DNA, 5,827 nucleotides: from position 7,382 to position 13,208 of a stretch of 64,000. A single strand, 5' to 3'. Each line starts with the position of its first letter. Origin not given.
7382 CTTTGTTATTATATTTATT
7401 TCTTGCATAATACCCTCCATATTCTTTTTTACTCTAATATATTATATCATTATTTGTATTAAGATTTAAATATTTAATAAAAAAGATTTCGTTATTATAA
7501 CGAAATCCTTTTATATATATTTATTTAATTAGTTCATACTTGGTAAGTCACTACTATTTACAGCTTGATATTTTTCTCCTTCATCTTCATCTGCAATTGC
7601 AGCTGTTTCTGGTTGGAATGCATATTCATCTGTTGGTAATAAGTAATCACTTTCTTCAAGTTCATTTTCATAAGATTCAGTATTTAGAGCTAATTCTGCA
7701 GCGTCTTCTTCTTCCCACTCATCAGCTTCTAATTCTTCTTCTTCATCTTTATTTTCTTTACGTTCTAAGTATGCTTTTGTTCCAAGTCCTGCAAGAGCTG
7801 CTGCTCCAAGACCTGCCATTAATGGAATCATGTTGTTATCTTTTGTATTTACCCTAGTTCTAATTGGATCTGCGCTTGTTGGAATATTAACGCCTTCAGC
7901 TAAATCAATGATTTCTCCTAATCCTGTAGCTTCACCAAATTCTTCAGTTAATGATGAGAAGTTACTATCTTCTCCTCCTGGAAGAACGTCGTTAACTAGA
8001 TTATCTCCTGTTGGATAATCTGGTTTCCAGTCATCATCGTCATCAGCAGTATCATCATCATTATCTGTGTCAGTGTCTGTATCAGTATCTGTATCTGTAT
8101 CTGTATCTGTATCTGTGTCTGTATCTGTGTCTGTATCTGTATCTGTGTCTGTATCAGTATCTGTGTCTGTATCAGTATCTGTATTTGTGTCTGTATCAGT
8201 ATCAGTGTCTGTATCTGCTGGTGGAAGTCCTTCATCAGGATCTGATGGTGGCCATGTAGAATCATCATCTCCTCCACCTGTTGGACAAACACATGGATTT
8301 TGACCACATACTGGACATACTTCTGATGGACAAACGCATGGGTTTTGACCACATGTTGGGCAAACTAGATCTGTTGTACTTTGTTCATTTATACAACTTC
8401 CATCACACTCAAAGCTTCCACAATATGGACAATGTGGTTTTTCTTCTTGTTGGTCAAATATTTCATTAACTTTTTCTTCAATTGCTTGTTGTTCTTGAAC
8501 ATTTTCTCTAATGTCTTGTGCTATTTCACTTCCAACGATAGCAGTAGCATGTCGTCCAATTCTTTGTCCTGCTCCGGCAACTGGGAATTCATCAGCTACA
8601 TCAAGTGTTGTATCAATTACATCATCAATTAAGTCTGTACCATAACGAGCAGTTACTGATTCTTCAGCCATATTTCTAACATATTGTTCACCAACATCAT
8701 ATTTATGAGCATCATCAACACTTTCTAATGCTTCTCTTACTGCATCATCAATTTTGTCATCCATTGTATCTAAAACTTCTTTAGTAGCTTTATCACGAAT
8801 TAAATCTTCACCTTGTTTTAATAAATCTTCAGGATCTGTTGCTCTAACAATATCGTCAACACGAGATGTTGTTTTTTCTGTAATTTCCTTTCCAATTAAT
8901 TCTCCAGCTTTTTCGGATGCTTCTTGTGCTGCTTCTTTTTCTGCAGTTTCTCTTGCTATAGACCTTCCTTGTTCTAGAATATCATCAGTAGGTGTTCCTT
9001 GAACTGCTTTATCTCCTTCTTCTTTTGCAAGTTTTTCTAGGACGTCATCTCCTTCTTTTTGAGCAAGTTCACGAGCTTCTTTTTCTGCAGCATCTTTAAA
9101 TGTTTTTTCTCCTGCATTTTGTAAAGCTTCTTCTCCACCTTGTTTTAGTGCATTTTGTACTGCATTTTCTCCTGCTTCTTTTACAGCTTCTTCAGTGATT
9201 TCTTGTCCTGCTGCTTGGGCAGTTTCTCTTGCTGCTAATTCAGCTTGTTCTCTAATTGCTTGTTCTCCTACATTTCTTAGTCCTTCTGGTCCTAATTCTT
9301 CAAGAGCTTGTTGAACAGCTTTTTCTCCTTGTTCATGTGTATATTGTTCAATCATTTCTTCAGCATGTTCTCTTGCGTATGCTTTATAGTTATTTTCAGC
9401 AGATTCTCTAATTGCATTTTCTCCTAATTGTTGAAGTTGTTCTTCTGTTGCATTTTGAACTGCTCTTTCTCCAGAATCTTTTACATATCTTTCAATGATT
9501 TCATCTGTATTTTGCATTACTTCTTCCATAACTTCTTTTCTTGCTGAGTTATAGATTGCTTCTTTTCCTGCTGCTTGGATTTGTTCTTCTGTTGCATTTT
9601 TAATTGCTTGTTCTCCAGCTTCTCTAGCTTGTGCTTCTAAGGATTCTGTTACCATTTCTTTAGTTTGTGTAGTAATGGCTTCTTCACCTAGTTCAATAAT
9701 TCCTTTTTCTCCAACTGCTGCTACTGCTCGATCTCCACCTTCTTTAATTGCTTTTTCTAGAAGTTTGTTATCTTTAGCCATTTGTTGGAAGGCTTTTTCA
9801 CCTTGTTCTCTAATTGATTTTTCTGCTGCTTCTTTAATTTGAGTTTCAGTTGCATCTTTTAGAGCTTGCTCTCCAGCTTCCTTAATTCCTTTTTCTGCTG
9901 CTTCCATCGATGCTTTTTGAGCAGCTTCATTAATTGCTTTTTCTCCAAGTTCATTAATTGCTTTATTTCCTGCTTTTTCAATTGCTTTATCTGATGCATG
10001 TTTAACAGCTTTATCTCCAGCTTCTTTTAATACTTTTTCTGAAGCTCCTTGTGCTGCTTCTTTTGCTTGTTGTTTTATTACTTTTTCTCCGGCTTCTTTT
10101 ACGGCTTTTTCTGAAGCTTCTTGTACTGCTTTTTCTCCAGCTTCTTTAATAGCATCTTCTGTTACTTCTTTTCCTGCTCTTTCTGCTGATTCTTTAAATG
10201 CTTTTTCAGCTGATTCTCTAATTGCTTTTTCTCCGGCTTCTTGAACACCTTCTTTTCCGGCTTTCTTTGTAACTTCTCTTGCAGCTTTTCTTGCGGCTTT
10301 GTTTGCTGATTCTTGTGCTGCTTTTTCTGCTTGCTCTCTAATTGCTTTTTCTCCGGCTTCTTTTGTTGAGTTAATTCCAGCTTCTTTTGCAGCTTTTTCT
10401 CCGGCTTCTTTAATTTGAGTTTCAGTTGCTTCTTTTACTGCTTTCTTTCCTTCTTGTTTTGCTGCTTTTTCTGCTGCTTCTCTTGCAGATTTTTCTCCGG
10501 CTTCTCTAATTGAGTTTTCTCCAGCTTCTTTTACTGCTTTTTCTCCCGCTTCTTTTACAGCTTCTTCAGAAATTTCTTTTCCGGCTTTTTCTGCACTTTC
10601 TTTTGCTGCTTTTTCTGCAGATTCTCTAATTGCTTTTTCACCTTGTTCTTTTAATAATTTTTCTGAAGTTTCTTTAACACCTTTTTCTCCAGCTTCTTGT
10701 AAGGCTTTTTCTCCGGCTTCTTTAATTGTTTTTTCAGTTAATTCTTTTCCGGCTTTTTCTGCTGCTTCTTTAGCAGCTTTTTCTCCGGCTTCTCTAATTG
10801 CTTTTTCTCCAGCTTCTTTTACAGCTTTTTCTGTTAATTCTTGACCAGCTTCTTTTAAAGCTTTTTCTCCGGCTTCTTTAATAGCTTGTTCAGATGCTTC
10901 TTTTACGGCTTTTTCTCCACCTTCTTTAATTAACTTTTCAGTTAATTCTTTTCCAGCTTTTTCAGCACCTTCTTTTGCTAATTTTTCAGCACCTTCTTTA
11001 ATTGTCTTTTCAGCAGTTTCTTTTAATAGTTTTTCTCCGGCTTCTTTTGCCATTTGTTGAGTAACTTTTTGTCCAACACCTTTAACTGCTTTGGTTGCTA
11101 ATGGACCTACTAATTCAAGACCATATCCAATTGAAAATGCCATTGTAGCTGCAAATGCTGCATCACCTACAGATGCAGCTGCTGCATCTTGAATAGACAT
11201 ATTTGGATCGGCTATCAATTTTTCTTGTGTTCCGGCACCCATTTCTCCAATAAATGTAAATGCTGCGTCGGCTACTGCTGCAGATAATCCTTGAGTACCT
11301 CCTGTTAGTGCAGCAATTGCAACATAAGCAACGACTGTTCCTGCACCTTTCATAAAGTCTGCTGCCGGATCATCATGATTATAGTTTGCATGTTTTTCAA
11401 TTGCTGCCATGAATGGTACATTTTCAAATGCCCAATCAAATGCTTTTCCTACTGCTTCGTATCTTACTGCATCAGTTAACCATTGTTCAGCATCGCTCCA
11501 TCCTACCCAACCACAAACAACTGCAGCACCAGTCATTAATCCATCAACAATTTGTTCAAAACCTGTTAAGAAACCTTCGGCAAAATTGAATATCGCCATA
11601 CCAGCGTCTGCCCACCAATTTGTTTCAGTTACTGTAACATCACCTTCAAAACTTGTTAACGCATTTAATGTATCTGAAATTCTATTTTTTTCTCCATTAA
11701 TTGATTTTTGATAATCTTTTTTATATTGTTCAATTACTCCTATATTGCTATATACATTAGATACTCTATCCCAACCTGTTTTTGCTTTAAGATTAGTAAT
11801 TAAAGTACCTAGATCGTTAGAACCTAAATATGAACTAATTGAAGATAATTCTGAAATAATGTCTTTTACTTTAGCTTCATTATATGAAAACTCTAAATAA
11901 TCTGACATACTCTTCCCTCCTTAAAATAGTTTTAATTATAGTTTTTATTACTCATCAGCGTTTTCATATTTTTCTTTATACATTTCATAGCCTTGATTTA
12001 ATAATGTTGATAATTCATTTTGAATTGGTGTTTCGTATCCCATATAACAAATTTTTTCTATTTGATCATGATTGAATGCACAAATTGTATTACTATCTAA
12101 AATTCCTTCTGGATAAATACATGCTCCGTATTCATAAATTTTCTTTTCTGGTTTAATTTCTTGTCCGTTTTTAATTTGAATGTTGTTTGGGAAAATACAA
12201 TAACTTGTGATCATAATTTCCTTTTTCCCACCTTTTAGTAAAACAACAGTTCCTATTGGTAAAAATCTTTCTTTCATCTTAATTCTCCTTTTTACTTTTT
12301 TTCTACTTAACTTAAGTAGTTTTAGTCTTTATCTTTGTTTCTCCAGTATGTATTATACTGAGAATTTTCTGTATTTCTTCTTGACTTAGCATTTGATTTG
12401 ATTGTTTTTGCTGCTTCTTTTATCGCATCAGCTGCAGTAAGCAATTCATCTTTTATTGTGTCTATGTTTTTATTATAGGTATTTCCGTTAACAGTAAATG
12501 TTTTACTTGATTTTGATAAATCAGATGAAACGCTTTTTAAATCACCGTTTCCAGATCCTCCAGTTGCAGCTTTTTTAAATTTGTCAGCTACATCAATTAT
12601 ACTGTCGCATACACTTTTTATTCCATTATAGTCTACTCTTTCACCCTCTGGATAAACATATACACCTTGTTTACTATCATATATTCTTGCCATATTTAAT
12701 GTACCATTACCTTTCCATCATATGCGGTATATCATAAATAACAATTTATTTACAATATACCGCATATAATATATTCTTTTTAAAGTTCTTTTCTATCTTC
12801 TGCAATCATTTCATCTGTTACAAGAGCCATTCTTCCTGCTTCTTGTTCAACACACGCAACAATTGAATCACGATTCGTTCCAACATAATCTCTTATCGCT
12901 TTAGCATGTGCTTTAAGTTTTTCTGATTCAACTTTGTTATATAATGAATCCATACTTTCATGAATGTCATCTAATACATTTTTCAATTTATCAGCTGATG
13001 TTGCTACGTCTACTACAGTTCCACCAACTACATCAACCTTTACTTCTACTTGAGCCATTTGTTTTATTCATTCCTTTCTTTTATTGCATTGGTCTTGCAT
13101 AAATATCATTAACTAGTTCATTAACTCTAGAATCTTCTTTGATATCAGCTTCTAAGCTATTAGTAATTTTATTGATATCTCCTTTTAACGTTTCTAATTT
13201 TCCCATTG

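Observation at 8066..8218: Hexanucleotide microsatellite of about 26 units encoding a (Thr-Asp)n spacer, a likely length-variable tract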

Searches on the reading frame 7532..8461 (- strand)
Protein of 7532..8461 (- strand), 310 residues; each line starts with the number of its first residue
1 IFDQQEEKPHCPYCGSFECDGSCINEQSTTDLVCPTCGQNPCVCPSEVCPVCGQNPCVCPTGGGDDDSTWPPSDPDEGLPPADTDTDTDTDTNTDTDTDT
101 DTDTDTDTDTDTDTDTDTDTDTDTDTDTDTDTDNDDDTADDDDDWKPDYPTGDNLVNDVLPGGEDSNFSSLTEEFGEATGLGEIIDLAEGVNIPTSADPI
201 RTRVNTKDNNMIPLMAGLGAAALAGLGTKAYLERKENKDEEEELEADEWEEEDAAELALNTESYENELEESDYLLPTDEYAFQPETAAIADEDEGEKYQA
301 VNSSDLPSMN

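Call 76: predict_structure(alignment_id=A6)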
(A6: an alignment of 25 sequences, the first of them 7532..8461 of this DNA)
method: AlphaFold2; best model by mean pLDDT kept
length: 310 residues; sequences in the alignment: 25
mean_pLDDT: 49.1   pTM: 0.15
mean pLDDT of the five models: 49.1, 47.1, 46.9, 46.0, 45.2
residues with pLDDT >= 90: 0; 70-90: 3; 50-70: 124; < 50: 183
segments of 3 or more residues with pLDDT < 50: 1-12, 14-36, 38-45, 53-65, 67-70, 76-79, 82-91, 93-97, 99-107, 109-149, 160-163, 166-170, 217-228, 241-248, 250-255
pLDDT, mean of each block of 10 residues (from residue 1): 42 43 39 44 47 47 43 50 49 48 47 45 41 43 45 50 47 51 54 60 54 51 49 54 48 47 53 59 53 54 64
secondary structure, 60 per line:
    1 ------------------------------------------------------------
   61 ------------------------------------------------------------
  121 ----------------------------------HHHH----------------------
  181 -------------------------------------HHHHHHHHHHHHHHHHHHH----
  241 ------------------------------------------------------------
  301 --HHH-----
elements in order: H155-158 H218-236

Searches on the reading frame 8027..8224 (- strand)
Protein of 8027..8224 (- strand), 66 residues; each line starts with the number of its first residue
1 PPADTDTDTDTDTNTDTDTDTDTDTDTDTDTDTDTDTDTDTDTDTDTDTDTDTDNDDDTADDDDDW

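Call 68: find_homologous_proteins(query=window:8027-8224:-, max_evalue=0.001)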
Query seq(66 aa) (66 aa): 1 proteins with E <= 0.001 among 2613 candidates.
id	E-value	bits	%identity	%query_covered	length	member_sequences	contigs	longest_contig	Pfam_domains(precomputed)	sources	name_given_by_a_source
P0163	9.5e-4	37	-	-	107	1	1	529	-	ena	-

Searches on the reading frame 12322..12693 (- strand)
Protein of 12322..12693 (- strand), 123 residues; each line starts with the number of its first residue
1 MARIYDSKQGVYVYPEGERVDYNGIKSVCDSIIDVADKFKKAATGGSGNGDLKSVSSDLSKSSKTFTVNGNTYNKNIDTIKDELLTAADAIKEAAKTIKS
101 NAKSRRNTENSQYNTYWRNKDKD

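Call 6: search_protein_families(library=ncbifam, proteins=[window:12322-12693:-], max_evalue=0.01)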
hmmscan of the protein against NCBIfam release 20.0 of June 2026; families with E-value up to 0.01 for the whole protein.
window:12322-12693:- (123 aa): 0 families

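Call 7: search_protein_families(library=pfam, proteins=[window:12322-12693:-], max_evalue=0.01)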
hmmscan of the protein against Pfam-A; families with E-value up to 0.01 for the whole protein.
window:12322-12693:- (123 aa): 0 families

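Call 54: search_protein_families(library=pfam, proteins=[window:12322-12693:-], max_evalue=10)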
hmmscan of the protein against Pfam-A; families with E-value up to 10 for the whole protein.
window:12322-12693:- (123 aa): 3 families
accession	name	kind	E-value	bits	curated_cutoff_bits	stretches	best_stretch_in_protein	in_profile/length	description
PF01025.24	GrpE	-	0.052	13.7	25.8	1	22-64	57-99/165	GrpE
PF19840.4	DUF6317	-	0.12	13.6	27.4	1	51-92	4-50/100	Family of unknown function (DUF6317)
PF12005.13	DUF3499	-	0.24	12.5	25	1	77-111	68-103/119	Protein of unknown function (DUF3499)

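Call 85: search_solved_structures(query=A9, max_evalue=10)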
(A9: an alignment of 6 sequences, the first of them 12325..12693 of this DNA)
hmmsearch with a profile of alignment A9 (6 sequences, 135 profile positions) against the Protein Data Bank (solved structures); distinct sequences matched with E-value up to 10: 33.
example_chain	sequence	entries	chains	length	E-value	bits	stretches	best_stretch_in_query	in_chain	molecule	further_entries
8a3k_UNK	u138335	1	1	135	7.5e-05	26.2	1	72-102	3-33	sc-apCC-4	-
9l08_A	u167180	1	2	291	0.0002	24.8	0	87-126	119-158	Covalently Connected Cytochrome c555 trimer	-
8qaf_A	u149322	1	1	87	0.0026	21.2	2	70-106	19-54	sc-apCC-8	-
8qae_A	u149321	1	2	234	0.011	19.2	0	65-102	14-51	sc-apCC-6-SLLA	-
4h7r_A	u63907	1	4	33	0.081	16.4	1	75-101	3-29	CC-Hex-II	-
6q5p_A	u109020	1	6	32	0.081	16.4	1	75-101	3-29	CC-Hex*-II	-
6g67_A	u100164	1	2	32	0.091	16.2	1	79-103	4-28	CC-Type2-II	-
4pnb_A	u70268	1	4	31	0.11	15.9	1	79-103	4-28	CC-Hex3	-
8j0h_A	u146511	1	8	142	0.14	15.6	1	23-100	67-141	Uncharacterized protein C4H3.06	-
6g66_A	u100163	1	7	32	0.14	15.6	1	79-108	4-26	CC-Type2-IV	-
4h8f_A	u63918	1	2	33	0.15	15.4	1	75-101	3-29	CC-Hex-II-Phi22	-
7bau_A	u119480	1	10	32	0.16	15.4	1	79-104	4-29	CC-Type2-(TgLaId)4-W19BrPhe.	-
9f5a_A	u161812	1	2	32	0.17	15.3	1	85-106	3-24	CC-Type2-II-I17V-I21F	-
6g69_A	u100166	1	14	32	0.21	15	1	86-110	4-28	CC-Type2-IL-Sg-L17E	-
4rl9_A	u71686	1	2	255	0.3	14.5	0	54-81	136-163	Carbapenem-associated resistance protein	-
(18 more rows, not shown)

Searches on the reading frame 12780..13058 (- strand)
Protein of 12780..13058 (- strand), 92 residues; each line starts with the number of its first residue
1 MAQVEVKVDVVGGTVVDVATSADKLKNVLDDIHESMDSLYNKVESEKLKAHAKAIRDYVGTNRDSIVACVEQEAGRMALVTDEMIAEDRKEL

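Call 6: search_protein_families(library=ncbifam, proteins=[window:12780-13058:-], max_evalue=0.01)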
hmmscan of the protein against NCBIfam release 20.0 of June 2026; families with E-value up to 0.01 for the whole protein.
window:12780-13058:- (92 aa): 0 families

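Call 7: search_protein_families(library=pfam, proteins=[window:12780-13058:-], max_evalue=0.01)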
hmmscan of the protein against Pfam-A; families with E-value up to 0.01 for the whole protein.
window:12780-13058:- (92 aa): 0 families

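Call 54: search_protein_families(library=pfam, proteins=[window:12780-13058:-], max_evalue=10)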
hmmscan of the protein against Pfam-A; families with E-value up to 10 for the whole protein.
window:12780-13058:- (92 aa): 8 families
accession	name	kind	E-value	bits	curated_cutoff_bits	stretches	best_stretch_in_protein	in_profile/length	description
PF23991.1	DUF7310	-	0.011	16.6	40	1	13-76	15-76/83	Coiled-coil region of unknown function (DUF7310)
PF05531.17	NPV_P10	-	0.013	16.4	29.8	1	2-44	14-59/75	Nucleopolyhedrovirus P10 protein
PF10224.14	DUF2205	-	0.023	15.2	26.7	1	19-60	22-61/75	Short coiled-coil protein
PF01361.26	Tautomerase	-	0.028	14.7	22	1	20-42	11-33/60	Tautomerase enzyme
PF14931.11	IFT20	-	0.032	14.9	27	1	21-50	34-63/119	Intraflagellar transport complex B, subunit 20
PF00211.25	Guanylate_cyc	-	0.038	14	21.9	1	9-54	15-60/183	Adenylate and Guanylate cyclase catalytic domain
PF18199.6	Dynein_C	-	0.053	13.2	25.7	1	19-84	27-83/309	Dynein heavy chain C-terminal domain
PF04513.17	Baculo_PEP_C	-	0.099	13.1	38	1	16-61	34-78/140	Baculovirus polyhedron envelope protein, PEP, C terminus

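Call 84: search_solved_structures(query=A8, max_evalue=10)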
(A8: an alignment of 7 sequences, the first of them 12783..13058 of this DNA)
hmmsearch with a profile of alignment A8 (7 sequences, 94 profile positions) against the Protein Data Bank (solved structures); distinct sequences matched with E-value up to 10: 35.
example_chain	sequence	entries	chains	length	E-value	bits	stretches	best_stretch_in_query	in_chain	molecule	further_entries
9cfs_A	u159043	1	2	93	0.052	17.4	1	30-88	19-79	Long regulatory protein rop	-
8qox_B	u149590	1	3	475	0.088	16.7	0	13-62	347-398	Conserved membrane protein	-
1txj_A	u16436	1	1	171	0.11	16.4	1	12-79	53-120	translationally controlled tumour-associated protein (TCTP) from Plasmodium knowlesi, PKN_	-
9fw7_A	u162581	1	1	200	0.11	16.3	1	29-74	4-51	Retroaldolase 32 (RAD32)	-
2vs0_A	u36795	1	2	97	0.21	15.5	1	1-92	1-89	VIRULENCE FACTOR ESXA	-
6kos_A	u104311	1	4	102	0.21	15.5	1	22-63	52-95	SUWA (Super WA20)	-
2vrz_A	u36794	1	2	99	0.21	15.5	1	1-92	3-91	VIRULENCE FACTOR ESXA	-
4j41_A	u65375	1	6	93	0.22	15.4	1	18-91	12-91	secreted protein EsxB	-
3fav_A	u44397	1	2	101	0.25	15.2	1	11-38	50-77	ESAT-6-like protein esxB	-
6j19_B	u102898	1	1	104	0.27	15.1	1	11-38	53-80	ESAT-6-like protein EsxB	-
1wa8_A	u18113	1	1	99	0.27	15.1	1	11-38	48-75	ESAT-6 LIKE PROTEIN ESXB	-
6jx7_A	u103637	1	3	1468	0.29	15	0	15-53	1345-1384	Feline Infectious Peritonitis Virus Spike Protein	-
3vjf_A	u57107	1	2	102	0.48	14.3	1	22-63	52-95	WA20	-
9dbf_A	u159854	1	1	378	0.76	13.7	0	30-55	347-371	Tet4 Variant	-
9dbd_A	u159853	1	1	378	0.86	13.5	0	30-55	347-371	Tet4 Variant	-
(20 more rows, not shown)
